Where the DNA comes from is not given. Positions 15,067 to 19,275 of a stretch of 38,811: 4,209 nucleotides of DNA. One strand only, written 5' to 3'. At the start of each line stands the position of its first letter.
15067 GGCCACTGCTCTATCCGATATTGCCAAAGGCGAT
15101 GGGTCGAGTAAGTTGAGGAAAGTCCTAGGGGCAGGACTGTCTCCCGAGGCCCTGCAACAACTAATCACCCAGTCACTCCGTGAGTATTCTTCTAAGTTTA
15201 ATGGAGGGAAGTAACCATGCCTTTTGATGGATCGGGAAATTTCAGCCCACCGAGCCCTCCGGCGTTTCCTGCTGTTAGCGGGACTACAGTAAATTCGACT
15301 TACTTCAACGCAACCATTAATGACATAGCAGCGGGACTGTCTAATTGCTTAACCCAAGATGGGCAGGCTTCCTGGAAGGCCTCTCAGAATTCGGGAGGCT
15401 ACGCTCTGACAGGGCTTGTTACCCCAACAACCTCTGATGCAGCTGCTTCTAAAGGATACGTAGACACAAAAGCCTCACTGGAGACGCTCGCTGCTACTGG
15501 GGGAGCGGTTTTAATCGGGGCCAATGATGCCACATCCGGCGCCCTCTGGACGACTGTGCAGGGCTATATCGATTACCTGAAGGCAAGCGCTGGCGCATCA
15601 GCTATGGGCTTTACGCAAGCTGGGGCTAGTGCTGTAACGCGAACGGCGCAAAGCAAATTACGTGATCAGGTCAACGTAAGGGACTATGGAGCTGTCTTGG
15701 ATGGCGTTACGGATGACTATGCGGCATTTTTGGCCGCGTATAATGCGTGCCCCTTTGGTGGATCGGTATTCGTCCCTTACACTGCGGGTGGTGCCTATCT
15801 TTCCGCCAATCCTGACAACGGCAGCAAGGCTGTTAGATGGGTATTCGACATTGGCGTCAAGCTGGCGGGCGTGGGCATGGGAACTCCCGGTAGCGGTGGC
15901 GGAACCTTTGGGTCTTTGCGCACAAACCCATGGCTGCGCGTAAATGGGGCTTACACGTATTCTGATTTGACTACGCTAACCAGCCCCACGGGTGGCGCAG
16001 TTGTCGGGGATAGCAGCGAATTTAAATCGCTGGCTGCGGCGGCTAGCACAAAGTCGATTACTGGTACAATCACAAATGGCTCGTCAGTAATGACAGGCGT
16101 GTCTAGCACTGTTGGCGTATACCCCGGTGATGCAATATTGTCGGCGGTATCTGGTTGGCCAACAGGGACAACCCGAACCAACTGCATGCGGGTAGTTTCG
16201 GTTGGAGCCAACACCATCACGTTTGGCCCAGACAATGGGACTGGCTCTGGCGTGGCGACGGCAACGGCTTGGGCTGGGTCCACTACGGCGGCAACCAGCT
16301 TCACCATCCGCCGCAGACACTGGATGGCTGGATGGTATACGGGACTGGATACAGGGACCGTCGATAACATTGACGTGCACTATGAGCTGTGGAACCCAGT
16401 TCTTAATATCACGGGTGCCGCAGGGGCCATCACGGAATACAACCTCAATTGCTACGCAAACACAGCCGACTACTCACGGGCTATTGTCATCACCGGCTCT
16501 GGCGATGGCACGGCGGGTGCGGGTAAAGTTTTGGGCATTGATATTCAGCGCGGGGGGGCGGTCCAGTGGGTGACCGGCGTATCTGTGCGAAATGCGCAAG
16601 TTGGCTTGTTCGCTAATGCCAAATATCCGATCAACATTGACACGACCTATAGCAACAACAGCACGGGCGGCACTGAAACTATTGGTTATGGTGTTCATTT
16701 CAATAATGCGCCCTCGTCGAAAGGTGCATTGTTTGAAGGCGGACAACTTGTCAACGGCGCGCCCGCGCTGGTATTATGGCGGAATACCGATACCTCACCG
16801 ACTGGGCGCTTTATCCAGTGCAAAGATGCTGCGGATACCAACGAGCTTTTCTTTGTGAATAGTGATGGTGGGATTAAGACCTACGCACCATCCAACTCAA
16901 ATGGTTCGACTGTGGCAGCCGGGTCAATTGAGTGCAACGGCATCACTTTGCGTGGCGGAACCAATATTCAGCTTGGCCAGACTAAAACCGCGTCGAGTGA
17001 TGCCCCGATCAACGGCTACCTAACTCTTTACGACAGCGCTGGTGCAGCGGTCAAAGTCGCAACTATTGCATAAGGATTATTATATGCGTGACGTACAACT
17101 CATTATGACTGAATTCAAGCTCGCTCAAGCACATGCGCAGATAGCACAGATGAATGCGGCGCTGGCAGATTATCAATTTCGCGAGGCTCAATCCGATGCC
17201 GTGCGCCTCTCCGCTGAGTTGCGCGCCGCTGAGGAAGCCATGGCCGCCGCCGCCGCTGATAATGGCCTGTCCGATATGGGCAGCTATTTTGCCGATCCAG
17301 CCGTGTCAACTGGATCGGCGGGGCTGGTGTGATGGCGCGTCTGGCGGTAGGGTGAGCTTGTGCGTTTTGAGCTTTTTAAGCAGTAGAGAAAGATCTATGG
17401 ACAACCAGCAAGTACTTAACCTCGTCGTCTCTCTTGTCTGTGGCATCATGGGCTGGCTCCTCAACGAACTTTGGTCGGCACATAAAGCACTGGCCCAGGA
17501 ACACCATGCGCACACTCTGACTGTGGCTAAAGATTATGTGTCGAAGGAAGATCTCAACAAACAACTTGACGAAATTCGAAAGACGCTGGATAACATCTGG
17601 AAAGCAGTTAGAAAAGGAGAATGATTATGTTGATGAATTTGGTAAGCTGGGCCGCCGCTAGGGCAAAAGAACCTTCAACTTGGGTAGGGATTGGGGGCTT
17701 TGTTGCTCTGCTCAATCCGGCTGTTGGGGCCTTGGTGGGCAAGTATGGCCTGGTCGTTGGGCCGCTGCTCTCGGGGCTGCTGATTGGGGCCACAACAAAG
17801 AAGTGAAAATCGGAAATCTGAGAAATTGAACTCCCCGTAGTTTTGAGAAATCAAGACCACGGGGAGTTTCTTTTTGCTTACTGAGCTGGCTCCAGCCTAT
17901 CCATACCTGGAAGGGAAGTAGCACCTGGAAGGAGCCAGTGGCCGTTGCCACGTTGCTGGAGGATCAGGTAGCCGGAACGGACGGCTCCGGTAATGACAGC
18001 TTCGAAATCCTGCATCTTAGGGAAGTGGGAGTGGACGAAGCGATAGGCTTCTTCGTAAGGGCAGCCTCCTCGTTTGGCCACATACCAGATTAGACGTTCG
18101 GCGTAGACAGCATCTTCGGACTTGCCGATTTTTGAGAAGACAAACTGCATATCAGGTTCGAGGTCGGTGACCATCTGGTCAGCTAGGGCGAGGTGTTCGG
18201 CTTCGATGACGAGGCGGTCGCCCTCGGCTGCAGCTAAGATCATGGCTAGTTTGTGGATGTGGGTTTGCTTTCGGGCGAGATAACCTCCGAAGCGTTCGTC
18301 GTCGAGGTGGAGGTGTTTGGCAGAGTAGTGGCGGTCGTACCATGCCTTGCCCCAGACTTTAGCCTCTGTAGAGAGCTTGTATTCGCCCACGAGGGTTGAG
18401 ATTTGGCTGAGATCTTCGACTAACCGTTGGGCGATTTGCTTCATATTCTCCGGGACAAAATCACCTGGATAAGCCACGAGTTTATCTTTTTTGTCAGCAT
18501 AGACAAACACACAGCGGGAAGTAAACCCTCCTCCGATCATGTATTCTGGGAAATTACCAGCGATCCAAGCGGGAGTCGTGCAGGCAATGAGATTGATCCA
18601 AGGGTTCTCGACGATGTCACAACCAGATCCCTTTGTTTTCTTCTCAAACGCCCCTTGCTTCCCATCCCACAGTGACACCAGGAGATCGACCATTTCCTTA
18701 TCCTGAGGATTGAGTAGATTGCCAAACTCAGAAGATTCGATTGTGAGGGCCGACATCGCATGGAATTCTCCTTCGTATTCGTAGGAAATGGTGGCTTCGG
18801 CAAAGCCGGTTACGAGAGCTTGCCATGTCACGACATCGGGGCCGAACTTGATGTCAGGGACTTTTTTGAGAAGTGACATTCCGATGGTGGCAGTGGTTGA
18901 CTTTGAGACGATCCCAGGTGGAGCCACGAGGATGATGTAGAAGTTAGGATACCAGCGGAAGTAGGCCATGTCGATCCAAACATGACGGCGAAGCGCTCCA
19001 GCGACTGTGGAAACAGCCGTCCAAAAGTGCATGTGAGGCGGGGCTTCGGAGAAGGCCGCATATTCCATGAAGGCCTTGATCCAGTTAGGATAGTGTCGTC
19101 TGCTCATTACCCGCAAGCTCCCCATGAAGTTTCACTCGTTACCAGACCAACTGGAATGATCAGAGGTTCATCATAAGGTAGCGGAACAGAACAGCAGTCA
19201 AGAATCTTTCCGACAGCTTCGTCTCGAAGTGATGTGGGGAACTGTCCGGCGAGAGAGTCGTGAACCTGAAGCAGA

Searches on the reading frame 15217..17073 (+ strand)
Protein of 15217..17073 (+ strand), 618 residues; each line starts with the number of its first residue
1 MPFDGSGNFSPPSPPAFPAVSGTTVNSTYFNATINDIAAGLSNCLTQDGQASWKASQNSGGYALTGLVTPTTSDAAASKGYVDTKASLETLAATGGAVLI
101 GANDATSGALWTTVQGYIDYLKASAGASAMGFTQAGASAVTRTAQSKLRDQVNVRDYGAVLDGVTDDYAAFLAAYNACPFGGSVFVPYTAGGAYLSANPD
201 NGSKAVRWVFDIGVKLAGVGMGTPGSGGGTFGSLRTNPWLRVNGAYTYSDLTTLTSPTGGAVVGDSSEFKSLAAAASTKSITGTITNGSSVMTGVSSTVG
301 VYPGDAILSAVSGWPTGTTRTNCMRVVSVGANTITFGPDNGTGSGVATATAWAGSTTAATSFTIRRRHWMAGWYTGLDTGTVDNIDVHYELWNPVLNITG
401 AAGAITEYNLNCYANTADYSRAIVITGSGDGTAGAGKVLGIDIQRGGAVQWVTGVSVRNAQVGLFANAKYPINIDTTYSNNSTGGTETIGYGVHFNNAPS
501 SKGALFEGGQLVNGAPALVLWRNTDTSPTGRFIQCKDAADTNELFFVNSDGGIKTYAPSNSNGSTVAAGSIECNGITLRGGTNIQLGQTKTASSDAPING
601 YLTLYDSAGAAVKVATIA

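Call 79: search_protein_families(library=phrogs, proteins=[window:15217-17073:+], max_evalue=0.001)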
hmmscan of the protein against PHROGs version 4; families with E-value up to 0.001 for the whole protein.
window:15217-17073:+ (618 aa): 7 families
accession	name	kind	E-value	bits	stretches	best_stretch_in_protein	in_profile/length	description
phrog_18522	-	tail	1.3e-12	47.9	1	121-216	142-235/612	tail protein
phrog_13893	-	tail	1.9e-08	34.1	1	129-179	172-225/648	tail protein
phrog_1171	-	tail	3.3e-08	33.4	1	70-174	151-223/954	tail spike protein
phrog_14558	-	tail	1.4e-07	31.1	1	116-197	70-149/740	tail spike protein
phrog_20231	-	tail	1.9e-07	31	1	113-184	135-206/691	tail protein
phrog_28781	-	tail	8.5e-07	28.4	1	121-194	140-216/644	tail spike protein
phrog_8280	-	tail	8.4e-06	26.6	1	121-194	118-193/632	tail spike protein with colonic acid degradation activity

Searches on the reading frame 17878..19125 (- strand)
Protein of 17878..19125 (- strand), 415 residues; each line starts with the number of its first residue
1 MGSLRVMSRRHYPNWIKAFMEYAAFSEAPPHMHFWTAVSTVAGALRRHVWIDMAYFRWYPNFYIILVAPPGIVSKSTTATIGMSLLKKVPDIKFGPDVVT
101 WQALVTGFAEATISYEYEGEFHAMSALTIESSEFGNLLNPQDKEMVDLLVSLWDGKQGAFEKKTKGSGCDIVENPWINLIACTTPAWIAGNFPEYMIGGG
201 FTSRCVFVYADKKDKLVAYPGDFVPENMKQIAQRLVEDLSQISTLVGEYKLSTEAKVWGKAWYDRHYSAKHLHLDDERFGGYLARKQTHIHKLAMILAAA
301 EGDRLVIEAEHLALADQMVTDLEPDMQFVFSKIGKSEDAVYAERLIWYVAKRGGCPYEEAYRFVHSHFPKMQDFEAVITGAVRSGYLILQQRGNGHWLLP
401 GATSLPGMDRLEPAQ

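Call 12: search_protein_families(library=phrogs, proteins=[window:17878-19125:-], max_evalue=0.01)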
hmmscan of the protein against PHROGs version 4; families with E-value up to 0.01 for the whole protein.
window:17878-19125:- (415 aa): 5 families
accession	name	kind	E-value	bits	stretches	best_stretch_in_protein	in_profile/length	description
phrog_14296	-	DNA, RNA and nucleotide metabolism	4e-85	287.3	1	14-390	3-378/417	DNA primase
phrog_3022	-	DNA, RNA and nucleotide metabolism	3.3e-08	33.4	1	30-320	378-676/788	DNA primase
phrog_10514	-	DNA, RNA and nucleotide metabolism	2.1e-06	27.3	1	134-393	464-734/750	DNA primase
phrog_2373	-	DNA, RNA and nucleotide metabolism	0.00015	21.5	1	139-352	232-454/515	DNA helicase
phrog_5311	-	DNA, RNA and nucleotide metabolism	0.0053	16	0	163-352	434-620/692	helicase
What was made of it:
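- On R-loop or transcription-primed origin (ColE1, T4 oriF, phage c2 type): ORF 17878-19125 matches PHROG 14296 'DNA primase' at E=4e-85 (call 12).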

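Call 88: search_protein_families(library=pfam, proteins=[window:17878-19125:-], max_evalue=0.01)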
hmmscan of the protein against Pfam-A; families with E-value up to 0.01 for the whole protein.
window:17878-19125:- (415 aa): 1 family
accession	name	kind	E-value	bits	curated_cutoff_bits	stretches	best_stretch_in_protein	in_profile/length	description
PF13148.11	DUF3987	-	1e-15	58.3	27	1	128-331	147-363/364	Protein of unknown function (DUF3987)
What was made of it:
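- Checked: ORF 17878-19125 (- strand) matches PHROG 14296 'DNA primase' at E=4e-85 (call 12), although Pfam sees only DUF3987 (call 88).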

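Call 97: search_protein_families(library=ncbifam, proteins=[window:17878-19125:-], max_evalue=1)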
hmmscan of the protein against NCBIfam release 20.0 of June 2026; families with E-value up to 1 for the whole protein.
window:17878-19125:- (415 aa): 0 families
